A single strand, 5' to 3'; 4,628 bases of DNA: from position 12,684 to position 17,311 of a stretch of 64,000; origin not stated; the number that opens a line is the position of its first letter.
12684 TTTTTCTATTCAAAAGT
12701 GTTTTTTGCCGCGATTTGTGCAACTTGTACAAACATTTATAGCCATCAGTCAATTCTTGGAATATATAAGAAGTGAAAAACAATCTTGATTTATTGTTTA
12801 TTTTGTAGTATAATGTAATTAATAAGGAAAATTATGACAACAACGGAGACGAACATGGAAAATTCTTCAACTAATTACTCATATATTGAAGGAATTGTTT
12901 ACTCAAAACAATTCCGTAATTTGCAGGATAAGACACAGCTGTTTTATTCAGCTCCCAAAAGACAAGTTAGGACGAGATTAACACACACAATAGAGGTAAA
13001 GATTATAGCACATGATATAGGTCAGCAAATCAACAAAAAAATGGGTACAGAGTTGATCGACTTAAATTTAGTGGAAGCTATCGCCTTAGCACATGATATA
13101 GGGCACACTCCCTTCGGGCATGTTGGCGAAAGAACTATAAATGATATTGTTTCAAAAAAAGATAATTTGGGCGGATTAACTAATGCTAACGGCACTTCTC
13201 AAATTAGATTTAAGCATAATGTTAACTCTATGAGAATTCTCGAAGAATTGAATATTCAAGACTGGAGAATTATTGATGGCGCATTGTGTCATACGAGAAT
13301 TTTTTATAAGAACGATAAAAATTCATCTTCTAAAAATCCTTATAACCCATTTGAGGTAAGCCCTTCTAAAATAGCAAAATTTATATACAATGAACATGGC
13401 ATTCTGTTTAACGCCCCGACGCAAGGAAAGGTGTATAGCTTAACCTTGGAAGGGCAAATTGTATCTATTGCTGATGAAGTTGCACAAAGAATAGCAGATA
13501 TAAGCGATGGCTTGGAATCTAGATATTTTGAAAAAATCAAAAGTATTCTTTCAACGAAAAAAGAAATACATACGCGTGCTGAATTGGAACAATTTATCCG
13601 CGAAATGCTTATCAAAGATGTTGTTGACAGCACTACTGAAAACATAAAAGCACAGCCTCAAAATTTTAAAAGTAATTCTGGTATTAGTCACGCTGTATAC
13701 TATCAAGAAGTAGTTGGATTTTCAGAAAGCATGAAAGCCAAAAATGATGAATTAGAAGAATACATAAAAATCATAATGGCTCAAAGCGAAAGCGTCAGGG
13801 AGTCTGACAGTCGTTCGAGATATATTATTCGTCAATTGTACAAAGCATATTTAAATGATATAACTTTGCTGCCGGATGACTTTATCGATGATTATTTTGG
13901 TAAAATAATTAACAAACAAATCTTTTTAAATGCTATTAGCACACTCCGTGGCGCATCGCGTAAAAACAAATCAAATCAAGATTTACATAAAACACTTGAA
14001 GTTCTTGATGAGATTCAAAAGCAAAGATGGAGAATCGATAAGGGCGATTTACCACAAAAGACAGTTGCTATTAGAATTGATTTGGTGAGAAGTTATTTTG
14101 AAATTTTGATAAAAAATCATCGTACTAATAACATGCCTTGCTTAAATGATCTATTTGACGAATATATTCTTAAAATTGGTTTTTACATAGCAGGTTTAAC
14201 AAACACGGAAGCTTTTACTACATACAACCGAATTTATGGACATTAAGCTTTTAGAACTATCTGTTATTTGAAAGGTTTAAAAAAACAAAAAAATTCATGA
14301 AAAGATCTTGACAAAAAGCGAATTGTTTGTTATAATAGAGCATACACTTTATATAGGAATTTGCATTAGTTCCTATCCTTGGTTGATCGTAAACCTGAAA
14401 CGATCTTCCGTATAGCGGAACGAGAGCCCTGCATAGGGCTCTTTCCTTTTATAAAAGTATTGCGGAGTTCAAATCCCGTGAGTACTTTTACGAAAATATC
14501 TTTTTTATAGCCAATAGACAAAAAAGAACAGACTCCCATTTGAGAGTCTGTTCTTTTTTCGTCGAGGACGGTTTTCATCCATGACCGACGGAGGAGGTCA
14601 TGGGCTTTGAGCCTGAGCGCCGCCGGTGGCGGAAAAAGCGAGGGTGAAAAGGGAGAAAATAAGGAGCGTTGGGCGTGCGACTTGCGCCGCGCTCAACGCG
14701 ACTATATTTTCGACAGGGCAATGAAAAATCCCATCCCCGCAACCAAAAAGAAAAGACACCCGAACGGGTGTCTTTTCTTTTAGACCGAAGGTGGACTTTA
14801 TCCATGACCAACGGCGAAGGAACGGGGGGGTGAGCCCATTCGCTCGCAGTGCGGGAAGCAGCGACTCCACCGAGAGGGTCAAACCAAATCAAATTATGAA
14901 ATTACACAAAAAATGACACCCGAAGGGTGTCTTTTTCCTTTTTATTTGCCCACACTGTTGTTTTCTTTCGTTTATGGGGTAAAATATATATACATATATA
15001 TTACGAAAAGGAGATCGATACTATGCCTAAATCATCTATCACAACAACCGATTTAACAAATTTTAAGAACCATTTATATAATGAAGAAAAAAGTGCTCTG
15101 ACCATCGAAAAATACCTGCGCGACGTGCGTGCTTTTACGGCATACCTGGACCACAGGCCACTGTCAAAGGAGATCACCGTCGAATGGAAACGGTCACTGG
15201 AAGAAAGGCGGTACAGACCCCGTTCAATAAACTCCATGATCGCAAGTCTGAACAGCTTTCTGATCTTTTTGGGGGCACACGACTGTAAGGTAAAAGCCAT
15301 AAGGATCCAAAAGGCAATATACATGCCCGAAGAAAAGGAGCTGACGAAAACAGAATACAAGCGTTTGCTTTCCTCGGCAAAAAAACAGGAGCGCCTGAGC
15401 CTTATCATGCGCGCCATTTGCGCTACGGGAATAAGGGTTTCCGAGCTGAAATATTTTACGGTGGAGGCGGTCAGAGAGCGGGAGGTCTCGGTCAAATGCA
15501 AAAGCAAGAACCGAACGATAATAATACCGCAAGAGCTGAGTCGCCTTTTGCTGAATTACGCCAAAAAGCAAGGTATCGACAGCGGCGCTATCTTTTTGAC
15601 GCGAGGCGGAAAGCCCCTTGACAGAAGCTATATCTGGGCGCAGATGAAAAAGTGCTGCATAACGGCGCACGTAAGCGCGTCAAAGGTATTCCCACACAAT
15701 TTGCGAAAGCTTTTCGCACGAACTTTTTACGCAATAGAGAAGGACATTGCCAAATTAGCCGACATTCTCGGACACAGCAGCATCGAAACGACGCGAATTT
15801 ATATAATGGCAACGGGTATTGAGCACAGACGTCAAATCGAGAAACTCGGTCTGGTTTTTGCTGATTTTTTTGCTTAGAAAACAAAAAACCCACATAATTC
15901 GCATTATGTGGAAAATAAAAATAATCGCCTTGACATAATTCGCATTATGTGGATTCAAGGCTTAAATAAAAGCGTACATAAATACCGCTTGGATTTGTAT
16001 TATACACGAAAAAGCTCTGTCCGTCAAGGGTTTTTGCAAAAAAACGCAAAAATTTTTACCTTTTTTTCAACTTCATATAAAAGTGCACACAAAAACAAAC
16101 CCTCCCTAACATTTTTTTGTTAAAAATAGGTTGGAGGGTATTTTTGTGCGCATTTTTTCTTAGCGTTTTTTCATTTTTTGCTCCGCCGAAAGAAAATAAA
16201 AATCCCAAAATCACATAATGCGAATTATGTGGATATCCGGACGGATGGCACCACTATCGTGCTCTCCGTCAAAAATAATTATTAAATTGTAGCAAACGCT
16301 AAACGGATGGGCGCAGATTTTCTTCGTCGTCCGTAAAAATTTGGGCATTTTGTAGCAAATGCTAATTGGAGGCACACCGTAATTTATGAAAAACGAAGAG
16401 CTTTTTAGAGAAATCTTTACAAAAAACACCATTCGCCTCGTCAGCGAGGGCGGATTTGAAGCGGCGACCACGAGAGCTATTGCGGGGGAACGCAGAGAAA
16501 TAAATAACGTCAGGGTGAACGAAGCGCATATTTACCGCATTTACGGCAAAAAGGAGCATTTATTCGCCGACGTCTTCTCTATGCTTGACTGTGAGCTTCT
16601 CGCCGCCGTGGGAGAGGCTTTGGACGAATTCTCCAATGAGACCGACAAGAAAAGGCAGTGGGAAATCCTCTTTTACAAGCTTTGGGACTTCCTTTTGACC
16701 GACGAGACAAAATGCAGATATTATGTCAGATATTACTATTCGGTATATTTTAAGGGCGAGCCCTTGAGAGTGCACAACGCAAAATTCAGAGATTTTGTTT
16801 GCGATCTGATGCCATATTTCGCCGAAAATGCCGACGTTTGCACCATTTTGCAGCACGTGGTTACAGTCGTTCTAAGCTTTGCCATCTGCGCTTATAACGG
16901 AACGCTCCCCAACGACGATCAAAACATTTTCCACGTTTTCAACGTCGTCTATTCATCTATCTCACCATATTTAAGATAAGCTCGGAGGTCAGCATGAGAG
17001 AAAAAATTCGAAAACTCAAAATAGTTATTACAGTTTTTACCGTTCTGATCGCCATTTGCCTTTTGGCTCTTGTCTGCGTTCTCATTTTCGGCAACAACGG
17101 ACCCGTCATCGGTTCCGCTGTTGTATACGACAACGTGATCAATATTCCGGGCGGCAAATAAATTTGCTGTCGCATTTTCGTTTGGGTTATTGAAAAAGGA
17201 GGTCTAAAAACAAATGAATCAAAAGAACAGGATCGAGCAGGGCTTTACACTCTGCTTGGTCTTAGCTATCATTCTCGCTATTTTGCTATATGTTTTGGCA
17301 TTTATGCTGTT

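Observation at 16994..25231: SipW signal-peptidase cluster encoding five TasA/camelysin-like proteins plus a LysM protein: candidate surface fibre/adhesin apparatus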

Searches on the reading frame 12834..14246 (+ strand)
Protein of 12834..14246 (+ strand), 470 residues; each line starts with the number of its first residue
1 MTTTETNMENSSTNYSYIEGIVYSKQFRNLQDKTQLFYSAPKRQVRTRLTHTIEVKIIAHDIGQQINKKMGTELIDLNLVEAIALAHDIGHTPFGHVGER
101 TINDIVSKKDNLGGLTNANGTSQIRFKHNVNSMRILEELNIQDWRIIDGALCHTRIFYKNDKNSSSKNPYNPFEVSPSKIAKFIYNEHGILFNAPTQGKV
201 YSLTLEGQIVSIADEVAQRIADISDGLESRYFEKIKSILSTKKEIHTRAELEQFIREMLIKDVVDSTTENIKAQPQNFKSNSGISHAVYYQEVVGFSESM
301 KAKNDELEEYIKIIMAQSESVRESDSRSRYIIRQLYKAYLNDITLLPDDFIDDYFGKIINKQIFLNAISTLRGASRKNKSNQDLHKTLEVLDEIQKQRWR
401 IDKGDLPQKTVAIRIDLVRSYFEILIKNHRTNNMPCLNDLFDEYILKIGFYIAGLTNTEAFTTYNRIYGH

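Call 85: search_protein_families(library=pfam, proteins=[window:12834-14246:+], max_evalue=0.001)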
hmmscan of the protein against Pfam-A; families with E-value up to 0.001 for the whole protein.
window:12834-14246:+ (470 aa): 2 families
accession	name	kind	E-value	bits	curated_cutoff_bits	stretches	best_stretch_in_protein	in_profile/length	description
PF01966.28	HD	-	1.6e-11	45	22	1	48-216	1-113/116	HD domain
PF13286.11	HD_assoc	-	8.5e-08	33.1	22.2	1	294-353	1-60/91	Phosphohydrolase-associated domain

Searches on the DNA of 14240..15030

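Call 89: search_rna_families(source=window, start=14240, end=15030, threshold=evalue, max_evalue=1)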
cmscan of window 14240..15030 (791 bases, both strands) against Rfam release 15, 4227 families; matches with E-value up to 1: 15.
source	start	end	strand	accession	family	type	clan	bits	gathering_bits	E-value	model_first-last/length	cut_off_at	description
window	14517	14562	-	RF00143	mir-6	Gene; miRNA;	CL00083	27.4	58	0.014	1-74/74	no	mir-6 microRNA precursor family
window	14728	14795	-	RF04136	MIR1862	Gene; miRNA;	-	25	84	0.02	1-90/90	no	MIR1862 microRNA precursor family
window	14878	14936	+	RF02844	RefA9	Gene; antisense;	-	23.5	49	0.4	1-64/64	no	Enterococcus sRNA A9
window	14746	14945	-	RF01808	MicX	Gene; sRNA;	-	23.1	75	0.0087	1-194/194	no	MicX Vibrio cholerae sRNA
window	14483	14562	+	RF02074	STnc240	Gene; sRNA;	-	23.1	55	0.76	1-77/77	no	Enterobacterial sRNA STnc240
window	14521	14558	-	RF03623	mir-1252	Gene; miRNA;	-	22.8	70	0.34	1-65/65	no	mir-1252 microRNA precursor family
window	14720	14781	+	RF01859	Phe_leader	Cis-reg; leader;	-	22.7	55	0.3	1-125/125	no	Phenylalanine leader peptide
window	14748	14812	-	RF02495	ohsC_RNA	Gene; antitoxin;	-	22.5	50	0.76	1-77/77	no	Oppression of Hydrophobic ORF by sRNA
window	14493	14559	+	RF01459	rliE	Gene; sRNA;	-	22.3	90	0.32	114-182/222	no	Listeria sRNA rliE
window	14465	14560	+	RF02397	sau-5971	Gene; sRNA;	-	22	90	0.24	1-96/96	no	Staphylococcus sRNA sau-5971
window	14521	14558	+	RF03623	mir-1252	Gene; miRNA;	-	21.4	70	0.7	1-65/65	no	mir-1252 microRNA precursor family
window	14741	14786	-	RF00143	mir-6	Gene; miRNA;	CL00083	21.3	58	0.45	1-74/74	no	mir-6 microRNA precursor family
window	14517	14563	-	RF03940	MIR9563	Gene; miRNA;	-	20.7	90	0.37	1-127/127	no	MIR9563 microRNA precursor family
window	14518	14560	+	RF04157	MIR9486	Gene; miRNA;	-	18.7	100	0.64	1-119/119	no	MIR9486 microRNA precursor family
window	14525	14592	-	RF02602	BASRCI414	Gene; sRNA;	-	18.4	270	0.05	1-229/229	no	Brucella sRNA CI414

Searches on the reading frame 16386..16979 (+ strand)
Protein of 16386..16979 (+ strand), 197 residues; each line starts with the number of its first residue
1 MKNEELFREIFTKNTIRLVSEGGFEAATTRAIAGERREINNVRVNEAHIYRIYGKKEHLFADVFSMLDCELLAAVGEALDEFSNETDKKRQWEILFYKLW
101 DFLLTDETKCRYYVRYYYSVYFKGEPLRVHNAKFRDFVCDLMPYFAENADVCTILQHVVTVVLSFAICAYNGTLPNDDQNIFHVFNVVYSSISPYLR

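Call 3: search_protein_families(library=pfam, proteins=[window:16386-16979:+], max_evalue=0.1)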
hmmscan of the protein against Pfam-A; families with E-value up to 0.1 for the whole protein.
window:16386-16979:+ (197 aa): 1 family
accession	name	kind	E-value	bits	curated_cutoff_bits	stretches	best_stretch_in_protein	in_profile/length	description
PF00440.29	TetR_N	-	4.8e-05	23.5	24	1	15-62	5-46/47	Bacterial regulatory proteins, tetR family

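Call 4: search_protein_families(library=ncbifam, proteins=[window:16386-16979:+], max_evalue=0.1)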
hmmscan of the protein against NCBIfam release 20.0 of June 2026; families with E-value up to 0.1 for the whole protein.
window:16386-16979:+ (197 aa): 3 families
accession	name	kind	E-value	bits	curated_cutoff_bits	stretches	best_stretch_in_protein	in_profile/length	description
NF033703.1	transcr_KstR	equivalog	0.028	14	280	1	13-61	14-56/185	cholesterol catabolism transcriptional regulator KstR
NF007015.0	PRK09480.1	equivalog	0.049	13.2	120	0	26-90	30-88/197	nucleoid occlusion factor SlmA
TIGR03384.1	betaine_BetI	equivalog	0.08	12.6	201.3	1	4-128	6-121/189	choline-binding transcriptional repressor BetI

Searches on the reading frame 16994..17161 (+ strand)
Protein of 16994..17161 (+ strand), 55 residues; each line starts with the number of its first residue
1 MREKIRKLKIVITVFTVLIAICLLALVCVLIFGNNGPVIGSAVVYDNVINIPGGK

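Call 3: search_protein_families(library=pfam, proteins=[window:16994-17161:+], max_evalue=0.1)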
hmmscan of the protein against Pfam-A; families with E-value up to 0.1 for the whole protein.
window:16994-17161:+ (55 aa): 2 families
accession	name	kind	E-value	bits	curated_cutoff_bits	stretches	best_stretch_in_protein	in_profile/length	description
PF23815.1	DUF7186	-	0.012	16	27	1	1-31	1-31/39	Family of unknown function (DUF7186)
PF20082.4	DUF6476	-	0.022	15.1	24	1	3-54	4-52/91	Family of unknown function (DUF6476)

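Call 4: search_protein_families(library=ncbifam, proteins=[window:16994-17161:+], max_evalue=0.1)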
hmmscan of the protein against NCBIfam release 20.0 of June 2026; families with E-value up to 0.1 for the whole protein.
window:16994-17161:+ (55 aa): 0 families
